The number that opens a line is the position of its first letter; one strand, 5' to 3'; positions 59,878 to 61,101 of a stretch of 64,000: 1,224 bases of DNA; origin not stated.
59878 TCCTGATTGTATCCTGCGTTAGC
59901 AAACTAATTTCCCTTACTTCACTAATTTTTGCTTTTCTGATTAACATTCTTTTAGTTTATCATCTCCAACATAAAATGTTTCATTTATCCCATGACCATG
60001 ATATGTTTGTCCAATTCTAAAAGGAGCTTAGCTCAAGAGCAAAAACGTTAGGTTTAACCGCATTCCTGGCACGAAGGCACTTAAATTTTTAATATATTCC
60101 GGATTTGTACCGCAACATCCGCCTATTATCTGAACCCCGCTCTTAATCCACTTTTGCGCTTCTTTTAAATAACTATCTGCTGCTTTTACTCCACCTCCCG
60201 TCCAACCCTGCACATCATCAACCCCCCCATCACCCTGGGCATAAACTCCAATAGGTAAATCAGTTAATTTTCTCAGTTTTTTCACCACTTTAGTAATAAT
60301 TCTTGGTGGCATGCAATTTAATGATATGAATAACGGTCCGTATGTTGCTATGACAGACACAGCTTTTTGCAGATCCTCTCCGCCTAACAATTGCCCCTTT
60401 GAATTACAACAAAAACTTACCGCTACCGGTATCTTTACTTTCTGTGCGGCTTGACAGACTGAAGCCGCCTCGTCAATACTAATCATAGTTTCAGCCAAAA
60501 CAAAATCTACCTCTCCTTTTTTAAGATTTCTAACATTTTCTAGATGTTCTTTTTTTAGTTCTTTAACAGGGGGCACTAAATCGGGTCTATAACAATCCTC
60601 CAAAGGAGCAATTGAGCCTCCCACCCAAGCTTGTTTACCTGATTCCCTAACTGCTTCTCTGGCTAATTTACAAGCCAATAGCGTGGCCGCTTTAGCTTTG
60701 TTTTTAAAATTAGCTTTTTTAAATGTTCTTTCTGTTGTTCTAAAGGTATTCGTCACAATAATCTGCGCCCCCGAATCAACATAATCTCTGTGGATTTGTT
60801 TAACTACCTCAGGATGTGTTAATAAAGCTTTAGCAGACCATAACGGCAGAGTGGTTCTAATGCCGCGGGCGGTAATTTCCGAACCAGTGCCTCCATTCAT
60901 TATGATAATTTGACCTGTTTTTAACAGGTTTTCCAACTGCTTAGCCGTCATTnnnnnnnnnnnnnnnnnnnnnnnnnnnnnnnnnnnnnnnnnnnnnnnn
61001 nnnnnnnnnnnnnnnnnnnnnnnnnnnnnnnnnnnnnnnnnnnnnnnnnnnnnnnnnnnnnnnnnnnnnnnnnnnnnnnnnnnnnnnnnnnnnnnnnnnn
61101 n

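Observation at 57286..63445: Compact methyl-cycle module with two uncharacterised members: candidate undescribed methionine/SAM recycling system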

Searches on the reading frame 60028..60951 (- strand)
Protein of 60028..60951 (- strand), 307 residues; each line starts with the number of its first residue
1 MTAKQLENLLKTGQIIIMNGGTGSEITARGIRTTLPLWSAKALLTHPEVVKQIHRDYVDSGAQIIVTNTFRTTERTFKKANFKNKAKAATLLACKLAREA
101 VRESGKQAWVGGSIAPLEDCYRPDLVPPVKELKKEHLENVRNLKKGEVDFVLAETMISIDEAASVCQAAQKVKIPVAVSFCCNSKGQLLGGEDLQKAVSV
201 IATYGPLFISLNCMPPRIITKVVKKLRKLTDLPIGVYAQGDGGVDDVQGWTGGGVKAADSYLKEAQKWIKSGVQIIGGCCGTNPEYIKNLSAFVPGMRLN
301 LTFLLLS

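Call 4: search_protein_families(library=pfam, proteins=[window:60028-60951:-], max_evalue=0.1)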
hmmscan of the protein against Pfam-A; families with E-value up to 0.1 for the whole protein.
window:60028-60951:- (307 aa): 2 families
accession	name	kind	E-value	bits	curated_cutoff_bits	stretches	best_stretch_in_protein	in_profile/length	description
PF02574.22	S-methyl_trans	-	8.6e-62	210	22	1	16-293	1-282/283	Homocysteine S-methyltransferase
PF13671.12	AAA_33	-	0.019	15.7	27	0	143-185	66-108/143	AAA domain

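Call 6: search_protein_families(library=ncbifam, proteins=[window:60028-60951:-], max_evalue=1)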
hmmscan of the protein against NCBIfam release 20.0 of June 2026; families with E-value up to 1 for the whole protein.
window:60028-60951:- (307 aa): 9 families
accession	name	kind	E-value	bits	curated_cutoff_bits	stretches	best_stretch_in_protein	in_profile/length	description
NF007020.0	PRK09485.1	equivalog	1.4e-51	175.4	215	1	5-293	3-302/306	homocysteine S-methyltransferase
NF006396.0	PRK08645.1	equivalog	1.7e-45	155.3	453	1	7-294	5-284/611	bifunctional homocysteine S-methyltransferase/methylenetetrahydrofolate reductase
TIGR02082.1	metH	equivalog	4.4e-33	114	1010.85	1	44-297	46-315/1182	methionine synthase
NF005718.0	PRK07534.1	equivalog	3.1e-32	112.2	338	1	2-292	2-292/337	betaine--homocysteine S-methyltransferase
NF007024.0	PRK09490.1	equivalog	2.2e-27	95.3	1497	1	43-296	61-331/1234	methionine synthase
NF040534.1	resp_reg_YycF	equivalog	0.084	12.1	340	1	191-252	30-92/231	response regulator YycF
NF003337.0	PRK04342.1-6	equivalog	0.11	11.5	675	1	207-241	218-252/370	DNA topoisomerase IV subunit A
NF046028.1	GluronsyltaseWelK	equivalog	0.15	11.2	400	1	4-28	225-249/319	beta-1,4-glucuronosyltransferase WelK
NF001250.0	PRK00218.1-6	equivalog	0.17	11.4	262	1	41-97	120-176/205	high frequency lysogenization protein HflD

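Call 65: search_solved_structures(query=window:60028-60951:-, max_evalue=1e-10, show_alignments=1)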
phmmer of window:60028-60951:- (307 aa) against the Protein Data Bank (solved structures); distinct sequences matched with E-value up to 1e-10: 12.
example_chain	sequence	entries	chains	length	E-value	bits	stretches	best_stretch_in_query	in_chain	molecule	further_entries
5dml_A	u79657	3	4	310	9.8e-26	93.8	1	6-291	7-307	Homocysteine S-methyltransferase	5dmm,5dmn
4m3p_A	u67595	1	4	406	2.3e-21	79.4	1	8-228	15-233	Betaine--homocysteine S-methyltransferase 1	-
8d45_A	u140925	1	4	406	2.4e-21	79.4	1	8-228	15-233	Betaine--homocysteine S-methyltransferase 1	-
1umy_A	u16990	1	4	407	1.7e-20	76.6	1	9-291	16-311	Betaine--homocysteine S-methyltransferase 1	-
1q7m_A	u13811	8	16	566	2e-19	73.1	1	9-290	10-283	5-methyltetrahydrofolate S-homocysteine methyltransferase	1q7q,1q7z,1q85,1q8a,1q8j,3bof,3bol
1lt7_A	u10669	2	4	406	2.3e-19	72.8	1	8-291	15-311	BETAINE-HOMOCYSTEINE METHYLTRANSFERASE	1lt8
8ssc_A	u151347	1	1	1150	4.3e-19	72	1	45-297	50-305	Methionine synthase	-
8g3h_A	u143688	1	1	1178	2.6e-18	69.4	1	44-296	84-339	Methionine synthase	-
9cbp_A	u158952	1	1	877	3.2e-18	69.1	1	45-297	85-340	Methionine synthase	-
9cbr_A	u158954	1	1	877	1.6e-17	66.8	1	45-297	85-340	Methionine synthase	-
4ccz_A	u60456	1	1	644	7e-15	58.1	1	44-294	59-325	METHIONINE SYNTHASE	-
9ssp_A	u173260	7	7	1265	2.8e-14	56.2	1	44-294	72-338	Methionine synthase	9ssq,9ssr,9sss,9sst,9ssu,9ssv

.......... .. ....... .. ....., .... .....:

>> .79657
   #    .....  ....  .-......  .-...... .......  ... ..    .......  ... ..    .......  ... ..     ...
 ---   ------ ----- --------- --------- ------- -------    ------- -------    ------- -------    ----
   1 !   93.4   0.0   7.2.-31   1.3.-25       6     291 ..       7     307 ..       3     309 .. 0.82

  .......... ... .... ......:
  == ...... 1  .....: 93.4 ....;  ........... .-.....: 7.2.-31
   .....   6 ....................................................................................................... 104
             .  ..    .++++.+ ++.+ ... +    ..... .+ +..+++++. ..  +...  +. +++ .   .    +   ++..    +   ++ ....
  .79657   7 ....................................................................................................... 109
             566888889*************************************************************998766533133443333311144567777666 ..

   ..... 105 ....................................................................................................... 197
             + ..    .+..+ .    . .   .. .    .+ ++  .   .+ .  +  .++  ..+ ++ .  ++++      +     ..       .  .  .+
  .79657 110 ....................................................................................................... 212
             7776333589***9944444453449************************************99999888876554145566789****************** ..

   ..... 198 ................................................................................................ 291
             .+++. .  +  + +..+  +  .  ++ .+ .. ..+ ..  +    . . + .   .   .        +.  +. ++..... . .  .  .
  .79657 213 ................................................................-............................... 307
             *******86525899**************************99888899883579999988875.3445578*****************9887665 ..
